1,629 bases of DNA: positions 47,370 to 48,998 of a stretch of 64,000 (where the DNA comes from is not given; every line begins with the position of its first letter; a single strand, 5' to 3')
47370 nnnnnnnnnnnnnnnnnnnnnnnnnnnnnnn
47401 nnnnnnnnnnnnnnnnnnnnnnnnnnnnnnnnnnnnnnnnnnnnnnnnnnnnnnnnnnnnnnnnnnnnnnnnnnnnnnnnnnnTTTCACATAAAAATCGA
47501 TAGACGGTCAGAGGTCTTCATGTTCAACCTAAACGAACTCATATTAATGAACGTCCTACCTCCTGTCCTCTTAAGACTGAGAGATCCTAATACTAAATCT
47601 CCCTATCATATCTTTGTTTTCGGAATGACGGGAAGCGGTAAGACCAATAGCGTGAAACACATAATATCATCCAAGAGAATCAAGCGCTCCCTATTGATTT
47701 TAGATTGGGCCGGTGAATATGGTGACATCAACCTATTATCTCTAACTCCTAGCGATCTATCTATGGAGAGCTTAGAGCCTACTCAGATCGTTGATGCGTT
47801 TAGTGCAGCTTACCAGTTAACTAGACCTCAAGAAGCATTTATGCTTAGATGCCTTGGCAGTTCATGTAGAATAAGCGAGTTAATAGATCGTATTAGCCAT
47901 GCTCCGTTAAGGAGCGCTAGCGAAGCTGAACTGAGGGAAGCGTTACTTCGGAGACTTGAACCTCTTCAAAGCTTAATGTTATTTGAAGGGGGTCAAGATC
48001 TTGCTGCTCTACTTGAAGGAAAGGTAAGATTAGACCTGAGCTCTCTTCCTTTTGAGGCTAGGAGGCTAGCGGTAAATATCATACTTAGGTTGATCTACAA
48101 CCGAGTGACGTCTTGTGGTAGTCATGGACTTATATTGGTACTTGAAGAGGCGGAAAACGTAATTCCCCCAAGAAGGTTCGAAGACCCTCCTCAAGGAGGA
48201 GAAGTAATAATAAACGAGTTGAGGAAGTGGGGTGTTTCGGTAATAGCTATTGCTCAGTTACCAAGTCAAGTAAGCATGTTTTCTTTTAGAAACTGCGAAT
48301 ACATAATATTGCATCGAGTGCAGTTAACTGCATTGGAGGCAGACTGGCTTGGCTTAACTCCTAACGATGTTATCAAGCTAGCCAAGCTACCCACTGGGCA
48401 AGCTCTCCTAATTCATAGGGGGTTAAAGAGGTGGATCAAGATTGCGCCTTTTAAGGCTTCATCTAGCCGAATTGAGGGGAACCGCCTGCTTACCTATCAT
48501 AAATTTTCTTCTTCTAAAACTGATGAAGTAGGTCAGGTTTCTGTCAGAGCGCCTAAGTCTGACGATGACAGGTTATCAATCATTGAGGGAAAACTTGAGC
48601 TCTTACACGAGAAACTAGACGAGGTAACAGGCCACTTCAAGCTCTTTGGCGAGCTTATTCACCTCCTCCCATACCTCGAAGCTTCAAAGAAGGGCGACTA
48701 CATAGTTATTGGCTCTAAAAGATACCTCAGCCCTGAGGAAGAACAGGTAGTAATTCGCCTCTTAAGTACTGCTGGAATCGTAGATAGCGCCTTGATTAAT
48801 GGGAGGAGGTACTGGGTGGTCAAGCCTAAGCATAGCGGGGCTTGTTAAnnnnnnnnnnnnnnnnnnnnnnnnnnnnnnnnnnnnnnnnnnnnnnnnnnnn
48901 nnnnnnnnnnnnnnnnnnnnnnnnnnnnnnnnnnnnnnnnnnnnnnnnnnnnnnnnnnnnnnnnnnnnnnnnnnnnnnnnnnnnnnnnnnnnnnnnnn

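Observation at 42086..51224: Ten-gene co-directional array: TFB paralog + Tad-like type IV filament machinery + HerA/VirB4-like ATPase + XPD helicase + Fap7 kinase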

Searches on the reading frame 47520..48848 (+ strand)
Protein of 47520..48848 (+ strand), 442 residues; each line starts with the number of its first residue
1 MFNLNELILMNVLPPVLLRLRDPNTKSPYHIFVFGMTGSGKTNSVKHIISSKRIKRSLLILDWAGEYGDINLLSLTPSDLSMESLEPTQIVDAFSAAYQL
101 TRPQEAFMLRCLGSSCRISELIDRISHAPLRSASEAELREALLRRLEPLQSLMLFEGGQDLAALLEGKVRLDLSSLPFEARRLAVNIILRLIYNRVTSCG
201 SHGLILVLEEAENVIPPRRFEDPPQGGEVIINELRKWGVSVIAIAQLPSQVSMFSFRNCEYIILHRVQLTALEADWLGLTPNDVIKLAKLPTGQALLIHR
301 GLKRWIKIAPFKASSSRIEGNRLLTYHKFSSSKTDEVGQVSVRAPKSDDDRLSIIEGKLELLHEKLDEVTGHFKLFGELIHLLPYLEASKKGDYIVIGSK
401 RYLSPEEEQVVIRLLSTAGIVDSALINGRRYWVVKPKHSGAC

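Call 4: search_protein_families(library=pfam, proteins=[window:47520-48848:+], max_evalue=0.1)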
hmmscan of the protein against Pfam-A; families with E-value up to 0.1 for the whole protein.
window:47520-48848:+ (442 aa): 5 families
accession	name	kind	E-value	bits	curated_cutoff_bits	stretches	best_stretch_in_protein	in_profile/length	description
PF01935.23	DUF87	-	2.4e-12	47.9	23.2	1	30-192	25-220/220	Helicase HerA, central domain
PF10412.15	TrwB_AAD_bind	-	0.0016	17.9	20.5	1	29-67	16-55/387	Type IV secretion-system coupling protein DNA-binding domain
PF13191.12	AAA_16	-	0.0026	18.7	32.6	1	19-211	15-141/167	AAA ATPase domain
PF13401.12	AAA_22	-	0.005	17.6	27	0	27-101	4-33/130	AAA domain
PF01580.24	FtsK_SpoIIIE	-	0.025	14.4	24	1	26-51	37-62/221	FtsK/SpoIIIE family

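Call 5: search_protein_families(library=ncbifam, proteins=[window:47520-48848:+], max_evalue=0.1)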
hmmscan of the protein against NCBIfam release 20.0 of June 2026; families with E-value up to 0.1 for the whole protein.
window:47520-48848:+ (442 aa): 11 families
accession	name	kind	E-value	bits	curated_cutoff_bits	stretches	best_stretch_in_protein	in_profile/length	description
NF053655.1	CedD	equivalog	9.1e-22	77.4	600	1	30-305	223-520/527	DNA-translocating ATPase CedD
NF042944.1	HerA_antiphage_2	equivalog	1e-08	34.4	850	1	171-267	382-495/576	anti-phage-associated helicase HerA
NF040937.1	HerA_Thermprot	equivalog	3.5e-05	22.4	800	1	29-82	141-195/487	DNA double-strand break repair helicase HerA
NF045975.1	VirB4_plasma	equivalog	0.0022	15.8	590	1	29-70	516-558/894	Mbov_0397 family ICE element conjugal transfer ATPase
NF042943.1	HerA_antiphage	equivalog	0.0038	15.8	800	0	202-303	433-542/566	anti-phage-associated helicase HerA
NF045971.1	conju_CD1110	equivalog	0.011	14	325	0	32-70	419-459/752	VirB4-like conjugal transfer ATPase, CD1110 family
NF041214.1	plasmid_TraB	equivalog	0.062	11.8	800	0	26-50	246-270/639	plasmid transfer protein TraB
NF045973.1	conju_CD1115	equivalog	0.069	12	250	0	22-62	18-58/442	VirD4-like conjugal transfer protein, CD1115 family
TIGR02928.1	TIGR02928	subfamily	0.07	12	181.3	0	26-50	38-62/366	orc1/cdc6 family replication initiation protein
NF041017.1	DNA_import_CedB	equivalog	0.075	11.6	700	0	83-215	347-485/590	DNA import protein CedB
NF040819.1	helicase_HerA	equivalog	0.091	11.2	970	0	29-72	157-202/561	DNA double-strand break repair helicase HerA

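Call 24: find_homologous_proteins(query=window:47520-48848:+)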
Query window:47520-48848:+ (442 aa): 25 proteins with E <= 0.001 among 8000 candidates.
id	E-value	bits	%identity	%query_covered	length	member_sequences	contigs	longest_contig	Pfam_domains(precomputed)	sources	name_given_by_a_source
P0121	1.3e-286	968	100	100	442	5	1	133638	PF01935.24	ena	-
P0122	5.0e-140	485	56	98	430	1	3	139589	PF01935.24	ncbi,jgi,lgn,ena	-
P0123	1.1e-135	471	51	100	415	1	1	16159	PF01935.24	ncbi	-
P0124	2.2e-132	460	66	70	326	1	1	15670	PF01935.24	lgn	-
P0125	5.7e-131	455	51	98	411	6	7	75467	PF01935.24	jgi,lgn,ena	jgi:DNA helicase HerA-like ATPase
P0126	3.7e-125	436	49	97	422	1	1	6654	PF01935.24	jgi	-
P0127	1.0e-122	428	48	99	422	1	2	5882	PF01935.24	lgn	-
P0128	1.3e-120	421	50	98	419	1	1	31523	PF01935.24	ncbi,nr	ncbi:MAG: ATP-binding protein [Candidatus Nezhaarchaeota archaeon]|nr:ATP-binding protein [Candidatu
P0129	1.8e-116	407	46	98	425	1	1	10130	PF01935.24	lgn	-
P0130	2.1e-113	397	47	98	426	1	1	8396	PF01935.24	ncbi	ncbi:MAG: DUF87 domain-containing protein [Candidatus Nezhaarchaeales archaeon]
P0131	6.6e-71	257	44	73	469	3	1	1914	PF10805.15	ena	-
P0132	5.4e-67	244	47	68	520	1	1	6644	PF01935.24,PF13401.13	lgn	-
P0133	8.5e-65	237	46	64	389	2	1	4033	PF01935.24,PF13401.13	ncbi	ncbi:MAG: hypothetical protein DRJ20_01870, partial [Candidatus Methanomethylicota archaeon]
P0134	6.1e-64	234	47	65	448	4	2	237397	PF13401.13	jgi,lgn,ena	-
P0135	7.0e-58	214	42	69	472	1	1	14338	PF01935.24,PF13401.13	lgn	-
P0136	1.0e-56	211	40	80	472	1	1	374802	PF01935.24,PF13401.13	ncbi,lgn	ncbi:MAG: DUF87 domain-containing protein [Candidatus Nezhaarchaeales archaeon]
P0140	2.9e-53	199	40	65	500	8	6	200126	PF10412.16,PF01935.24,PF13401.13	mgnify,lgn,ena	mgnify:CR=1 FL=1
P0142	3.3e-22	97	33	61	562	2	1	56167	PF01935.24,PF05872.19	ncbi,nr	ncbi:MAG TPA: DUF87 domain-containing protein [Conexivisphaerales archaeon]|nr:DUF87 domain-containi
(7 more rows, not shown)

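Call 25: find_encoding_contigs(protein=P0136, flank=10000, max_places=1)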
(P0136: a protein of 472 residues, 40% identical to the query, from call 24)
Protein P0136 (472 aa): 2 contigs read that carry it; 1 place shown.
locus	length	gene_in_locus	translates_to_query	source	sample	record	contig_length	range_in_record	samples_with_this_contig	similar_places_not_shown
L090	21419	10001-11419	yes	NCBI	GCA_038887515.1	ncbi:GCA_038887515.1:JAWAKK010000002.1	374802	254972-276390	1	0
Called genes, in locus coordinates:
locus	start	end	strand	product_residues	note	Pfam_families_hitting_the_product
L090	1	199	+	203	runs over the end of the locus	PF01871:AMMECR1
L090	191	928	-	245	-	PF03029:ATP_bind_1, PF00009:GTP_EFTU (weak)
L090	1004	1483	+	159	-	-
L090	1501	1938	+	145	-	-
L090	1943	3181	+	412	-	-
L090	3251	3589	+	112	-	-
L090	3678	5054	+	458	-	PF00437:T2SSE, PF20720:nSTAND3 (faint)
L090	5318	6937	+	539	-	PF00482:T2SSF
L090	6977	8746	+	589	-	PF04675:DNA_ligase_A_N, PF01068:DNA_ligase_A_M, PF04679:DNA_ligase_A_C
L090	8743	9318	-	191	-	-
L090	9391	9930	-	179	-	PF00881:Nitroreductase, PF14512:TM1586_NiRdase (weak), PF00881:Nitroreductase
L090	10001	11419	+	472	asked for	PF01935:DUF87, PF13401:AAA_22 (faint)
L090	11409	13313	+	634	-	PF06733:DEAD_2, PF13307:Helicase_C_2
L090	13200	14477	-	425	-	PF01841:Transglut_core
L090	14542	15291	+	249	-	PF01904:DUF72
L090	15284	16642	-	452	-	PF06068:TIP49, PF05496:RuvB_N (weak), PF13191:AAA_16 (weak), PF00004:AAA, PF13401:AAA_22 (faint), PF22703:Cdc6_lid (faint), PF17856:TIP49_C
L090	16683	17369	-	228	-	PF00702:Hydrolase, PF13419:HAD_2, PF13242:Hydrolase_like (weak)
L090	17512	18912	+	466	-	PF08543:Phos_pyr_kin, PF00294:PfkB (faint), PF10120:ThiN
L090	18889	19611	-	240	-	PF01909:NTP_transf_2 (weak)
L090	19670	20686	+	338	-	PF04055:Radical_SAM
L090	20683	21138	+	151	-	PF13527:Acetyltransf_9 (weak), PF00583:Acetyltransf_1, PF13673:Acetyltransf_10, PF13420:Acetyltransf_4 (weak), PF13508:Acetyltransf_7, PF08445:FR47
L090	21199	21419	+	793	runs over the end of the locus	PF03104:DNA_pol_B_exo1, PF10108:DNA_pol_B_exo2, PF13482:RNase_H_2, PF00136:DNA_pol_B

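Call 26: find_encoding_contigs(protein=P0140, flank=10000, max_places=1)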
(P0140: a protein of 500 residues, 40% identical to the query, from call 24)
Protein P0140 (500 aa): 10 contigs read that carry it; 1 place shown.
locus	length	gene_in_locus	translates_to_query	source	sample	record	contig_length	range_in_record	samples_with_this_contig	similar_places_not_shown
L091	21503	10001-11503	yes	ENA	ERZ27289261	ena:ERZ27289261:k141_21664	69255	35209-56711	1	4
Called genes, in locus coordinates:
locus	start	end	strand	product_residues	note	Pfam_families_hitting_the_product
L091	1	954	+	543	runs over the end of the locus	PF00246:Peptidase_M14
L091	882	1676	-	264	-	PF01940:DUF92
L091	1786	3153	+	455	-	PF08543:Phos_pyr_kin, PF00294:PfkB (weak), PF10120:ThiN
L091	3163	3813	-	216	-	-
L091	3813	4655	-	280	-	-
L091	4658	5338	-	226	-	-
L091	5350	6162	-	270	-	PF20539:DUF6754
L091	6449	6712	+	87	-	PF03297:Ribosomal_S25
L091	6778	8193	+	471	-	PF00133:tRNA-synt_1 (faint), PF01406:tRNA-synt_1e, PF01921:tRNA-synt_1f (faint), PF09334:tRNA-synt_1g, PF09190:DALR_2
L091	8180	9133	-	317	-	PF01916:DS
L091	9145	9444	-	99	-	-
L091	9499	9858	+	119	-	-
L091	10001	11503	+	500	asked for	PF01935:DUF87, PF10412:TrwB_AAD_bind (faint), PF13401:AAA_22 (weak)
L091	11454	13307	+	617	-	PF00270:DEAD (faint), PF04851:ResIII (weak), PF06733:DEAD_2, PF13307:Helicase_C_2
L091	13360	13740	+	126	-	-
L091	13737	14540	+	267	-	PF04055:Radical_SAM, PF13353:Fer4_12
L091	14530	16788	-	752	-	PF13597:NRDD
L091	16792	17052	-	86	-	PF00462:Glutaredoxin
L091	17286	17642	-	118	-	-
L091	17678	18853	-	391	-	PF00155:Aminotran_1_2, PF00266:Aminotran_5 (faint), PF01041:DegT_DnrJ_EryC1 (weak)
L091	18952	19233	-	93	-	PF01918:Alba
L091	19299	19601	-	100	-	PF03551:PadR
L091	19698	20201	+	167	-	-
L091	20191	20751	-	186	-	PF02778:tRNA_int_endo_N, PF26577:TSEN34_N (weak), PF01974:tRNA_int_endo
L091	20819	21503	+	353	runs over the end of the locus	PF03706:LPG_synthase_TM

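Call 27: find_encoding_contigs(protein=P0134, flank=10000, max_places=1)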
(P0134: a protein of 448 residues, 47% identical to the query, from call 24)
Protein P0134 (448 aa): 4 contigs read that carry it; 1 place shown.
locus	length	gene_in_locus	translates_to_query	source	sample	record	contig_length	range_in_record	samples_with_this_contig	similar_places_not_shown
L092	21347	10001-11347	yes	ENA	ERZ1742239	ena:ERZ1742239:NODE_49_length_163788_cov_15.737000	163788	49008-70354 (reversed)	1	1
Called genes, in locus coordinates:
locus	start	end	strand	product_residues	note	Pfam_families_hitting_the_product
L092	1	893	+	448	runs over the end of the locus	PF08543:Phos_pyr_kin, PF00294:PfkB, PF10120:ThiN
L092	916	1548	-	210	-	-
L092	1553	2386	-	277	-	-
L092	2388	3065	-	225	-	-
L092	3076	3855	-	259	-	PF20539:DUF6754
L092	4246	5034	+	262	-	PF02673:BacA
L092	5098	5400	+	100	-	PF03297:Ribosomal_S25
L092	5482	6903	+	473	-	PF00133:tRNA-synt_1 (faint), PF01406:tRNA-synt_1e, PF01921:tRNA-synt_1f (faint), PF09334:tRNA-synt_1g, PF09190:DALR_2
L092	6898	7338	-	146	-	-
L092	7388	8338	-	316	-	PF01916:DS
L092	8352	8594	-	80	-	-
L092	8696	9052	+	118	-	-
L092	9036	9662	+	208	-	PF03167:UDG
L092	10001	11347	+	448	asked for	PF13401:AAA_22 (faint)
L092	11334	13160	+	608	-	PF00270:DEAD (faint), PF04851:ResIII (faint), PF25199:nSTAND_NTPase5 (faint), PF06733:DEAD_2, PF13307:Helicase_C_2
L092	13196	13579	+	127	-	PF04126:Cyclophil_like, PF18050:Cyclophil_like2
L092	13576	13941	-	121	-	-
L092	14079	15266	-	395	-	PF00155:Aminotran_1_2, PF01053:Cys_Met_Meta_PP (faint)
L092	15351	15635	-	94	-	PF01918:Alba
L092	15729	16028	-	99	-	PF02334:RTP (weak), PF03551:PadR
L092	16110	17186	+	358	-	PF01658:Inos-1-P_synth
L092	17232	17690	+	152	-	-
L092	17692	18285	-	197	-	PF02778:tRNA_int_endo_N, PF26577:TSEN34_N (weak), PF01974:tRNA_int_endo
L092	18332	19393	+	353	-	PF03706:LPG_synthase_TM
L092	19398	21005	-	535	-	PF02310:B12-binding, PF04055:Radical_SAM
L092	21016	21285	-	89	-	-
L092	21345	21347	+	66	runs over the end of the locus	PF09871:DUF2098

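Call 43: search_solved_structures(query=window:47520-48848:+, max_evalue=0.01)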
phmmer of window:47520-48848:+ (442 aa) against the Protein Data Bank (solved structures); distinct sequences matched with E-value up to 0.01: 5.
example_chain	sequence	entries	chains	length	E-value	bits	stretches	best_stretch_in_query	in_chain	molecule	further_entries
8ziq_M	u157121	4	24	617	1.6e-06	30.4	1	171-267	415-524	HerA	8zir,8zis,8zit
9c1m_M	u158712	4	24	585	4.6e-05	25.6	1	171-266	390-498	ATP-binding protein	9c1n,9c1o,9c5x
8xau_A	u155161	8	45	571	5.1e-05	25.4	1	170-268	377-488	ATP-binding protein | HerA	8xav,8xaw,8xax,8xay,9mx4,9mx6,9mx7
8wiv_A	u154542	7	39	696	0.00052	22.1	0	171-301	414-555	Helicase HerA central domain-containing protein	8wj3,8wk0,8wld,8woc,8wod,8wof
8yho_A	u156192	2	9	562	0.0045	19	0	207-299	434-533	DUF87 domain-containing protein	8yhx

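Call 44: search_protein_families(library=ncbifam, proteins=[L092:10001-11347:+, L090:10001-11419:+, L091:10001-11503:+], max_evalue=0.001)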
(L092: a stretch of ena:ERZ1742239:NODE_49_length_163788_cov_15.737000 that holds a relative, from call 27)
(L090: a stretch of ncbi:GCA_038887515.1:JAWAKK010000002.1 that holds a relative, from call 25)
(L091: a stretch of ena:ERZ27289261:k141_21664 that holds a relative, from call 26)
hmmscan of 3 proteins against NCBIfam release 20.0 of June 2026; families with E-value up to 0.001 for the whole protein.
L092:10001-11347:+ (448 aa): 0 families

L090:10001-11419:+ (472 aa): 4 families
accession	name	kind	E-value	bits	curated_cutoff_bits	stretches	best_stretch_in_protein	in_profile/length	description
NF053655.1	CedD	equivalog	2.8e-20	72.5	600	1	61-285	222-479/527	DNA-translocating ATPase CedD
NF040937.1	HerA_Thermprot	equivalog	2.2e-06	26.4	800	1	38-143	116-215/487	DNA double-strand break repair helicase HerA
NF042944.1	HerA_antiphage_2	equivalog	0.00015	20.6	850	0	218-273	424-482/576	anti-phage-associated helicase HerA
NF042943.1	HerA_antiphage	equivalog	0.00094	17.8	800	0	60-97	156-197/566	anti-phage-associated helicase HerA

L091:10001-11503:+ (500 aa): 2 families
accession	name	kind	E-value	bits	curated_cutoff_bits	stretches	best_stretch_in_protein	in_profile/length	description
NF053655.1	CedD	equivalog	3e-28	98.8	600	1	67-333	222-524/527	DNA-translocating ATPase CedD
NF042944.1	HerA_antiphage_2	equivalog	7.8e-07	28.2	850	1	208-298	408-500/576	anti-phage-associated helicase HerA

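Call 45: search_protein_families(library=pfam, proteins=[L092:10001-11347:+, L090:10001-11419:+, L091:10001-11503:+], max_evalue=0.001)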
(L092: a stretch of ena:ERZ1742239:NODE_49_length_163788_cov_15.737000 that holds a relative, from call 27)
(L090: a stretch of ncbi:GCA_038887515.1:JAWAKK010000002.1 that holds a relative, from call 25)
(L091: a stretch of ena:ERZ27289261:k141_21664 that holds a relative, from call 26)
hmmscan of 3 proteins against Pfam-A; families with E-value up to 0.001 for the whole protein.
L092:10001-11347:+ (448 aa): 2 families
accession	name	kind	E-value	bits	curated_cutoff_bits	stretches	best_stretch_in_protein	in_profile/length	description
PF13401.12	AAA_22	-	8.3e-06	26.6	27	1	2-196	14-123/130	AAA domain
PF05707.18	Zot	-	0.00057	19.8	20.3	0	143-208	73-138/197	Zonular occludens toxin (Zot)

L090:10001-11419:+ (472 aa): 3 families
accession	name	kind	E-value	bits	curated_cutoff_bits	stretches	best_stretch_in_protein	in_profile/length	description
PF01935.23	DUF87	-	3.2e-15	57.3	23.2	1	52-215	13-219/220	Helicase HerA, central domain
PF13401.12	AAA_22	-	1.5e-05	25.8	27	1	59-249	4-104/130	AAA domain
PF01580.24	FtsK_SpoIIIE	-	3.7e-05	23.7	24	1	37-79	15-58/221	FtsK/SpoIIIE family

L091:10001-11503:+ (500 aa): 5 families
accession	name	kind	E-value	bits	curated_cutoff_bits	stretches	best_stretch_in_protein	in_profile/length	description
PF01935.23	DUF87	-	2.9e-09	37.8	23.2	1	58-146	13-121/220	Helicase HerA, central domain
PF13401.12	AAA_22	-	7.7e-08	33.2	27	1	65-272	4-124/130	AAA domain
PF10412.15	TrwB_AAD_bind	-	5.5e-07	29.2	20.5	0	66-105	15-57/387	Type IV secretion-system coupling protein DNA-binding domain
PF05707.18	Zot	-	5.6e-05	23.1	20.3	1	198-283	57-138/197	Zonular occludens toxin (Zot)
PF00004.35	AAA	-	0.0002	22.3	21.2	0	194-273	25-109/131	ATPase family associated with various cellular activities (AAA)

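Call 79: predict_structure(alignment_id=A5)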
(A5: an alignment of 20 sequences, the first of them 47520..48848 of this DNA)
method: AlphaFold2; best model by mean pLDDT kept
length: 442 residues; sequences in the alignment: 20
mean_pLDDT: 82.5   pTM: 0.68
mean pLDDT of the five models: 82.5, 82.5, 79.0, 78.9, 77.8
residues with pLDDT >= 90: 206; 70-90: 159; 50-70: 41; < 50: 36
segments of 3 or more residues with pLDDT < 50: 315-346, 440-442
pLDDT, mean of each block of 10 residues (from residue 1): 71 84 88 90 93 90 93 92 90 90 93 83 92 93 92 88 83 94 94 86 88 91 88 90 95 90 96 95 96 93 89 55 33 31 45 62 65 68 84 85 84 81 83 75 38
secondary structure, 60 per line:
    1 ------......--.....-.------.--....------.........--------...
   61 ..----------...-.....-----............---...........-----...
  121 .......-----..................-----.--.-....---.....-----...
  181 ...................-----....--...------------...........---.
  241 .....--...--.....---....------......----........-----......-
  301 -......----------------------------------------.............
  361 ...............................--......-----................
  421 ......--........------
elements in order: E7-12 E15-19 E31-34 H41-49 E58-62 E73-75 H87-98 H102-112 H118-127 H133-150 H161-164 E168-172 H178-199 E205-208 H226-236 E240-245 H253-257 E261-264 H271-276 H281-288 E294-299 E302-307 H348-385 E386-391 E394-399 H405-418 E419-426 E429-436

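Call 81: fold_search(model_id=the predicted structure, library=pdb)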
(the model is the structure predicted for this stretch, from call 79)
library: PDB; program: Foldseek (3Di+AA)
matches with E <= 10: 1211; with E <= 0.001: 124
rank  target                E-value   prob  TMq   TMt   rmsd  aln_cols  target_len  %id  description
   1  9x1m_A                3.1e-15  1.00  0.52  0.41   6.2       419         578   16  The cryo-EM structure of HerA-NurA complex with AMPPNP and dsDNA from Thermococcus kodakarensis (released 2026-02-04)
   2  8wj3_N                4.0e-14  1.00  0.48  0.40   6.5       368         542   22  Cryo-EM structure of a bacterial protein (released 2024-09-11)
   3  4d2i_A                8.9e-14  1.00  0.50  0.48   6.9       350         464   20  Crystal structure of the HerA hexameric DNA translocase from Sulfolobus solfataricus bound to AMP-PNP (released 2014-12-03)
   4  8xav_A                1.4e-13  1.00  0.51  0.41   6.5       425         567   18  Cryo-EM structure of an anti-phage defense complex (released 2024-06-05)
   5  8xau_A                1.6e-13  1.00  0.50  0.41   6.8       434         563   18  Cryo-EM structure of HerA (released 2024-06-05)
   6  8wiv_D                2.1e-13  1.00  0.49  0.37  21.4       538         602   16  Cryo-EM structure of a bacterial protein (released 2024-09-11)
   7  8zit_O                2.7e-13  1.00  0.43  0.35  10.8       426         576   18  DUF4297-HerA complex with DNA and ATPgamaS (released 2025-03-12)
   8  8xau_F                5.1e-13  1.00  0.47  0.41   8.1       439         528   18  Cryo-EM structure of HerA (released 2024-06-05)
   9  9x1l_A                5.4e-13  1.00  0.47  0.37   8.0       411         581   17  The cryo-EM structure of HerA-NurA complex with AMPPNP from Thermococcus kodakarensis (released 2026-02-04)
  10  8wiv_A                6.4e-13  1.00  0.44  0.47   8.1       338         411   20  Cryo-EM structure of a bacterial protein (released 2024-09-11)
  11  8zir_O                8.5e-13  1.00  0.41  0.34  10.7       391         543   18  DUF4297-HerA complex (released 2025-03-12)
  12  8yhx_A                9.6e-13  1.00  0.49  0.39  11.0       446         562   16  Cryo-EM structure of the trimeric HerA (released 2024-11-06)
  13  8xav_E                1.2e-12  1.00  0.50  0.40   7.6       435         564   19  Cryo-EM structure of an anti-phage defense complex (released 2024-06-05)
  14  7es4                  1.6e-12  1.00  0.56  0.66   4.6       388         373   16  the crystral structure of DndH-C-domain (released 2022-05-11)
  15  8zit_Q                2.2e-12  1.00  0.46  0.37   7.7       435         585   18  DUF4297-HerA complex with DNA and ATPgamaS (released 2025-03-12)
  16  8xau_E                2.6e-12  1.00  0.46  0.38   8.5       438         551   18  Cryo-EM structure of HerA (released 2024-06-05)
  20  4d2i_B                4.6e-12  1.00  0.47  0.45   8.5       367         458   19  Crystal structure of the HerA hexameric DNA translocase from Sulfolobus solfataricus bound to AMP-PNP (released 2014-12-03)
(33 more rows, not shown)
